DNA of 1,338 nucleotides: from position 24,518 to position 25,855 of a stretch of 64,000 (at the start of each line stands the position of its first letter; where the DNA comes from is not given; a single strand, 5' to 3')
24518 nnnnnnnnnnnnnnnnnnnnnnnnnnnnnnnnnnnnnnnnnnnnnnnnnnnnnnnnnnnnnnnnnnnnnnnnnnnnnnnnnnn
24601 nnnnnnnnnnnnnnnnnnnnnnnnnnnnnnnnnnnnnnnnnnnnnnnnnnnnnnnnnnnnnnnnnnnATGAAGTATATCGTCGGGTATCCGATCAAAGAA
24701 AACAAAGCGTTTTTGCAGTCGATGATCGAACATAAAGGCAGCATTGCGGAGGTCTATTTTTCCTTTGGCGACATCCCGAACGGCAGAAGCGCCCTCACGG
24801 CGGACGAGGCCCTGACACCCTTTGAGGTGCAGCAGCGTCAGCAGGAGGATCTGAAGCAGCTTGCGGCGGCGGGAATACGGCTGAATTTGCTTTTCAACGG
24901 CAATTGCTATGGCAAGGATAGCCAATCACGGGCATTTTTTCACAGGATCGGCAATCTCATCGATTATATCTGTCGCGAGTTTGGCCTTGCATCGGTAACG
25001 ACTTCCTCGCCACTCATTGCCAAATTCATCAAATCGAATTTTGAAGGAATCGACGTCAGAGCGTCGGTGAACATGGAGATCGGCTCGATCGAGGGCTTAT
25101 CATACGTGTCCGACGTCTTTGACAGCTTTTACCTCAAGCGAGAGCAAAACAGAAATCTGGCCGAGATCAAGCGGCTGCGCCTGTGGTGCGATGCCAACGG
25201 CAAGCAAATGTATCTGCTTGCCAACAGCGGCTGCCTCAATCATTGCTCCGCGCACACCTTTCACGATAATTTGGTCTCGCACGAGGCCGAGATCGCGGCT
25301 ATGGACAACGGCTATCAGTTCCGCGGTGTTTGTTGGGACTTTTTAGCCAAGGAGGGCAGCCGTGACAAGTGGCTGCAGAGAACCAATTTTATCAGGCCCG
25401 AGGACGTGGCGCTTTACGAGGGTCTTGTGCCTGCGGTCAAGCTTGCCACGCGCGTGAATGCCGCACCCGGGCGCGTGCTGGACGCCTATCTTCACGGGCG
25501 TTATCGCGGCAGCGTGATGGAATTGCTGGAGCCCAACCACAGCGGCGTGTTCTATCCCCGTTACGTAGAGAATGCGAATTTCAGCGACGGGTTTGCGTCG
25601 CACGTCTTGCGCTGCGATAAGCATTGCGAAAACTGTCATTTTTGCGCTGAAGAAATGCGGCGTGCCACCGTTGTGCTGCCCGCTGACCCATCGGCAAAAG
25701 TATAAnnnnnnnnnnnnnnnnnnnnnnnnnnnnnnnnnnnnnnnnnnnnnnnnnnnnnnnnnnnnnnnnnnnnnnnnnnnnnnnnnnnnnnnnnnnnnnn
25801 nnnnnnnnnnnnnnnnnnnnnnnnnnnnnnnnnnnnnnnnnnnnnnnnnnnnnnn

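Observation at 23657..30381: AraC-linked operon with three tandem QueG/reductive-dehalogenase-like Fe-S paralogs between two uncharacterised TIM-barrel-like proteins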

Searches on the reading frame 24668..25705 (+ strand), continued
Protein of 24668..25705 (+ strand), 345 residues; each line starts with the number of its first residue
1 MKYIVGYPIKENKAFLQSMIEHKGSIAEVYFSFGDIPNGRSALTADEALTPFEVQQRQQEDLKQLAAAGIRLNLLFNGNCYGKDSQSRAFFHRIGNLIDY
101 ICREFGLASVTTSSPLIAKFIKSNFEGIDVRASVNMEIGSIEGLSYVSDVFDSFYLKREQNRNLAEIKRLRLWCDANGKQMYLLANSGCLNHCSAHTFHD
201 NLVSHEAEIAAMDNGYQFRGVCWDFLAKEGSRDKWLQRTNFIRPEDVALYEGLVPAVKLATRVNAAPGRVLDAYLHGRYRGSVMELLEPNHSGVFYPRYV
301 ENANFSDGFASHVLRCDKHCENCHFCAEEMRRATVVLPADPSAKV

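Call 79: search_protein_families(library=pfam, alignment_id=A6, max_evalue=0.00001)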
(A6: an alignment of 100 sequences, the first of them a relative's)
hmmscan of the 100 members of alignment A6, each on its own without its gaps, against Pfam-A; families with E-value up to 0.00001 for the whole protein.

A. member 1, L014:2427-4040:+ (537 aa): 2 families
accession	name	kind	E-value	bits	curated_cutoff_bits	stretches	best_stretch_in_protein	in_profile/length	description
PF18088.7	Glyco_H_20C_C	-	1.6e-45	155.8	27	1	337-521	3-187/194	Glycoside Hydrolase 20C C-terminal domain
PF00728.28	Glyco_hydro_20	-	1.4e-09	38.2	22.3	1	10-236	5-275/348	Glycosyl hydrolase family 20, catalytic domain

B. families by the number of members that match (of 100 scanned): 153 families (the first 25 are shown)
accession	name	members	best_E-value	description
PF00165.29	HTH_AraC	5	5.8e-23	Bacterial regulatory helix-turn-helix proteins, AraC family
PF12833.13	HTH_18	5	2e-21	Helix-turn-helix domain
PF00528.27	BPD_transp_1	3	1.3e-17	Binding-protein-dependent transport system inner membrane component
PF13292.11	DXP_synthase_N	2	9.6e-108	1-deoxy-D-xylulose-5-phosphate synthase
PF00456.26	Transketolase_N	2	8.9e-62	Transketolase, thiamine diphosphate binding domain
PF18088.7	Glyco_H_20C_C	2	9.7e-53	Glycoside Hydrolase 20C C-terminal domain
PF02779.29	Transket_pyr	2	2.1e-44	Transketolase, pyrimidine binding domain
PF00005.33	ABC_tran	2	1.7e-36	ABC transporter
PF02780.25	Transketolase_C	2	6.1e-35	Transketolase, C-terminal domain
PF00702.32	Hydrolase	2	4.7e-33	haloacid dehalogenase-like hydrolase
PF13685.12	Fe-ADH_2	2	8.4e-32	Iron-containing alcohol dehydrogenase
PF01588.26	tRNA_bind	2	7.3e-29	Putative tRNA binding domain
PF03147.19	FDX-ACB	2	3.8e-24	Ferredoxin-fold anticodon binding domain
PF01229.23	Glyco_hydro_39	2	1.8e-17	Glycosyl hydrolases family 39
PF03484.21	B5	2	1.3e-16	tRNA synthetase B5 domain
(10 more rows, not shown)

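Call 86: find_encoding_contigs(protein=P0361, flank=7000, max_places=3)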
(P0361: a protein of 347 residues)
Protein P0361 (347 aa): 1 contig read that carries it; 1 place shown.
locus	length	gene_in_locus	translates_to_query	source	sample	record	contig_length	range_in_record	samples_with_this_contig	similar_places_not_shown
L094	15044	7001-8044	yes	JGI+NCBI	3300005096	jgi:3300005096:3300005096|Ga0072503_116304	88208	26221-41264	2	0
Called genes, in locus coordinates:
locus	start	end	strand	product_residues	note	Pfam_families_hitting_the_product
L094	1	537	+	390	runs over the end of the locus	PF01075:Glyco_transf_9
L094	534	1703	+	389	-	PF13439:Glyco_transf_4, PF13579:Glyco_trans_4_4, PF00534:Glycos_transf_1, PF13692:Glyco_trans_1_4, PF13524:Glyco_trans_1_2 (weak)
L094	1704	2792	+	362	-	PF13439:Glyco_transf_4, PF00534:Glycos_transf_1, PF00982:Glyco_transf_20, PF13692:Glyco_trans_1_4, PF13524:Glyco_trans_1_2, PF20706:GT4-conflict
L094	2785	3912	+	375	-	PF13439:Glyco_transf_4, PF00534:Glycos_transf_1, PF13692:Glyco_trans_1_4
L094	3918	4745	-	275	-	PF17930:LpxI_N, PF06230:LpxI_C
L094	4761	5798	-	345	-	PF04613:LpxD, PF25084:LbH_EIF2B, PF25087:GMPPB_C (faint), PF00132:Hexapep, PF14602:Hexapep_2 (faint), PF25084:LbH_EIF2B (weak), PF00132:Hexapep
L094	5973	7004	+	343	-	-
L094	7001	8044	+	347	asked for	PF01136:Peptidase_U32 (weak)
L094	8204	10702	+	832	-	PF13365:Trypsin_2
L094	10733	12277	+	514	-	PF00012:HSP70, PF06723:MreB_Mbl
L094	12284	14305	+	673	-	PF00684:DnaJ_CXXCXGXG (faint)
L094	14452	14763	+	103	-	-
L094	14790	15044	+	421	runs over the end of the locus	PF00330:Aconitase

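Call 87: find_encoding_contigs(protein=P0384, flank=7000, max_places=3)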
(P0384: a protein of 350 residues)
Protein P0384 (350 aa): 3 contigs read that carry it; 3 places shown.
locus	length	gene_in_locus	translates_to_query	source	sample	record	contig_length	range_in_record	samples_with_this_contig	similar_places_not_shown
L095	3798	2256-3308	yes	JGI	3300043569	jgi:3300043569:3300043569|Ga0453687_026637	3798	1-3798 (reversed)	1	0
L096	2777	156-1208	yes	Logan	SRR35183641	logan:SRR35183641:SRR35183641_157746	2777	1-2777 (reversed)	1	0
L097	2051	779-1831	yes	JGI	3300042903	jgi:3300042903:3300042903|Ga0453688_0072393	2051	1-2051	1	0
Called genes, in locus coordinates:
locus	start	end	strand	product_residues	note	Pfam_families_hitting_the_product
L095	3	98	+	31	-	?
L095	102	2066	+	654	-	-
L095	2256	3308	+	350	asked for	PF01136:Peptidase_U32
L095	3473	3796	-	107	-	?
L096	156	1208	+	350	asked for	PF01136:Peptidase_U32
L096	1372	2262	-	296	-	-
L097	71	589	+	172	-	-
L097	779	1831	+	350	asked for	PF01136:Peptidase_U32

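Call 89: search_protein_families(library=pfam, proteins=[L086:3786-5921:+, L092:13982-15451:+, L023:14375-15610:+, L023:15673-16491:+, L044:5139-6131:-, L028:13218-13628:+, L056:14027-16885:+, L072:13937-15055:+], max_evalue=0.01)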
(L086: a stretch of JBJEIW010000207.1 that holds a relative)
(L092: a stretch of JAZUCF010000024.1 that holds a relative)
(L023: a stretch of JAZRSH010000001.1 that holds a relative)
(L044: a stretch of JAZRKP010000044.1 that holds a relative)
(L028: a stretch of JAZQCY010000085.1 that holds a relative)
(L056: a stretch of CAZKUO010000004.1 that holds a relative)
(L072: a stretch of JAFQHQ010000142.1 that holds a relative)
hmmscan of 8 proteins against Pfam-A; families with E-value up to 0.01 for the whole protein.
L086:3786-5921:+ (712 aa): 0 families

L092:13982-15451:+ (489 aa): 1 family
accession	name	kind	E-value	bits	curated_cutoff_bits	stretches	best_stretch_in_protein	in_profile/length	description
PF00144.29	Beta-lactamase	-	1.4e-27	97.2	27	1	34-299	19-313/329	Beta-lactamase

L023:14375-15610:+ (411 aa): 11 families
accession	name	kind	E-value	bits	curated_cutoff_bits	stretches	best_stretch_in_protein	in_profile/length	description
PF12831.13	FAD_oxidored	-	3.9e-97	326.6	27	1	6-405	1-414/416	FAD dependent oxidoreductase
PF07992.20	Pyr_redox_2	-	6.8e-11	42.6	26.1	1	5-39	1-35/291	Pyridine nucleotide-disulphide oxidoreductase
PF00890.30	FAD_binding_2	-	6.4e-09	35.9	20.4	1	6-46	1-43/414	FAD binding domain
PF03486.20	HI0933_like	-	2.8e-08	34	50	1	6-98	2-93/244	HI0933-like protein Rossmann domain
PF13450.12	NAD_binding_8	-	3.4e-07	30.9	21.9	1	9-44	1-36/68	NAD(P)-binding Rossmann-like domain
PF01266.30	DAO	-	1.9e-06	28.1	27.9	1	6-45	1-41/353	FAD dependent oxidoreductase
PF00070.33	Pyr_redox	-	2.3e-06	28.4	22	1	7-38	2-33/82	Pyridine nucleotide-disulphide oxidoreductase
PF13738.12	Pyr_redox_3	-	5.1e-06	26.4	30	1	8-38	1-32/305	Pyridine nucleotide-disulphide oxidoreductase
PF01134.28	GIDA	-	1.1e-05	25.1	22.1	1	6-43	1-31/391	Glucose inhibited division protein A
PF01946.23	Thi4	-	0.00016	21.5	26.2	1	5-47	18-62/235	Thi4 family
PF05834.18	Lycopene_cycl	-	0.0068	16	23.4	1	6-69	1-63/380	Lycopene cyclase protein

L023:15673-16491:+ (272 aa): 0 families

L044:5139-6131:- (330 aa): 3 families
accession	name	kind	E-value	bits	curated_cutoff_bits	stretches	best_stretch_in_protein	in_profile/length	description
PF04055.27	Radical_SAM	-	8.2e-20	72.1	29.5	1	10-167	1-165/166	Radical SAM superfamily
PF13186.11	SPASM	-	5.4e-14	52.7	21.5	1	219-300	1-67/67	Iron-sulfur cluster-binding domain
PF13353.11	Fer4_12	-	1.7e-05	25.6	22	1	14-113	13-115/137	4Fe-4S single cluster domain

L028:13218-13628:+ (136 aa): 0 families

L056:14027-16885:+ (952 aa): 1 family
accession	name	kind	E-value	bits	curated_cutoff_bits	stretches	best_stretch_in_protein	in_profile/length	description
PF00404.24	Dockerin_1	-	1.1e-10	42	22.9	1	891-943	1-56/57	Dockerin type I domain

L072:13937-15055:+ (372 aa): 3 families
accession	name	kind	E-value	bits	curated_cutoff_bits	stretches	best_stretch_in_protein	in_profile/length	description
PF09587.15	PGA_cap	-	4.8e-51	174.1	27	1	13-245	2-253/255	Bacterial capsule synthesis protein PGA_cap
PF13923.12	zf-C3HC4_2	-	0.00041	20.5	27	0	206-228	5-27/40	Zinc finger, C3HC4 type (RING finger)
PF00097.31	zf-C3HC4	-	0.0018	18.6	21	0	205-230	3-28/40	Zinc finger, C3HC4 type (RING finger)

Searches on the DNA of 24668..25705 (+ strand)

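Call 72: search_rna_families(sources=[L007, L011, L019, L022, L027, L033, L078], threshold=gathering)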
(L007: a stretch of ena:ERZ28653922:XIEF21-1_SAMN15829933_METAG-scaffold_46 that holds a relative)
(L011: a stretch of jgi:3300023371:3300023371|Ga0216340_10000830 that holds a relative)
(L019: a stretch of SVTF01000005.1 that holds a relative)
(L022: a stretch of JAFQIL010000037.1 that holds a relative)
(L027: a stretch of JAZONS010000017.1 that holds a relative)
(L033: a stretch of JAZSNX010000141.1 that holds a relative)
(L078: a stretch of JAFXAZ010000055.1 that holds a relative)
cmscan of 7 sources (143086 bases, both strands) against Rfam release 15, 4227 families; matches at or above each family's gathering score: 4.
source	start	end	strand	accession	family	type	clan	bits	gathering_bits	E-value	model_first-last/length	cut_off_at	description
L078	19291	19362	-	RF00005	tRNA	Gene; tRNA;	CL00001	64.4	29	2.5e-11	1-71/71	no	tRNA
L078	19426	19497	-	RF00005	tRNA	Gene; tRNA;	CL00001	64.4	29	2.5e-11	1-71/71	no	tRNA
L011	4205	4277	+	RF00005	tRNA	Gene; tRNA;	CL00001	59.7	29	4.7e-10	1-71/71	no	tRNA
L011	4542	4625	+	RF00005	tRNA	Gene; tRNA;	CL00001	53.5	29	2.4e-08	1-71/71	no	tRNA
